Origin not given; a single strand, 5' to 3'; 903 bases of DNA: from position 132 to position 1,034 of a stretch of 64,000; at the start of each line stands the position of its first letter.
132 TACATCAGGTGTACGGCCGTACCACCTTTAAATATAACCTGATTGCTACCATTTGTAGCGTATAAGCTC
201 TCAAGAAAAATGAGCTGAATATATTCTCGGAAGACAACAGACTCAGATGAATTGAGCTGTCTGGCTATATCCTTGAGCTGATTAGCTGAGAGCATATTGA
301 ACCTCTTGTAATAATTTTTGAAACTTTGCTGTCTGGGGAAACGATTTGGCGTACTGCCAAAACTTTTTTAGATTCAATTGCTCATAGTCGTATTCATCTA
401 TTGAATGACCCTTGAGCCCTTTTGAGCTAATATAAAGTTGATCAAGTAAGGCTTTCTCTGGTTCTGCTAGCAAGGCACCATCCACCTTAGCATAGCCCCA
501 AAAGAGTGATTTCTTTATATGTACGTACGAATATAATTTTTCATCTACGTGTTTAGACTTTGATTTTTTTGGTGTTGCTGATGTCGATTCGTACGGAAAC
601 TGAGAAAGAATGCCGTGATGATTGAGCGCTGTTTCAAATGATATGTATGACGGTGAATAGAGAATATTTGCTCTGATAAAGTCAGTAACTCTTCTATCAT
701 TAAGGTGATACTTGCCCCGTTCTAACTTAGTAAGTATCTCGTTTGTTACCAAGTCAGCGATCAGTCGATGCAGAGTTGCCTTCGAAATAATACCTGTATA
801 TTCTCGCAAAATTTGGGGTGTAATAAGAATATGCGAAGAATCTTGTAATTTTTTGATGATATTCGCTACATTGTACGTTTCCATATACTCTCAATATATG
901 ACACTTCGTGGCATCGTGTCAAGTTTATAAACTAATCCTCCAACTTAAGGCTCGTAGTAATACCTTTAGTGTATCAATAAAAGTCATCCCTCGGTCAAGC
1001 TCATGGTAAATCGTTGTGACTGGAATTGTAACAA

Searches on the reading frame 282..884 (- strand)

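Call 6: search_protein_families(library=pfam, proteins=[window:282-884:-], max_evalue=0.001)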
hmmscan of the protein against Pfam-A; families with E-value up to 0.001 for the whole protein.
window:282-884:- (200 aa): 0 families

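Call 43: search_protein_families(library=pfam, proteins=[window:282-884:-], max_evalue=1)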
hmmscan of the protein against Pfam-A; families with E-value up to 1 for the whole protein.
window:282-884:- (200 aa): 1 family
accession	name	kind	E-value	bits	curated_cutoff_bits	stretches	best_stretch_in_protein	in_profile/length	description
PF25213.1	HVO_A0261_N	-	0.23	11.8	35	1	22-61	26-63/86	HVO_A0261 N-terminal domain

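Call 72: search_protein_families(library=ncbifam, proteins=[window:282-884:-], max_evalue=0.1)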
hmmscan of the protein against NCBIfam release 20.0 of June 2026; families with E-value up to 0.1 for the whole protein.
window:282-884:- (200 aa): 1 family
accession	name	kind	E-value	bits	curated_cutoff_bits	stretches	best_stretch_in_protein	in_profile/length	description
NF047376.1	TAA_AbiEi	equivalog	7.5e-08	32.3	150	1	1-103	1-110/172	type IV toxin-antitoxin system AbiEi family antitoxin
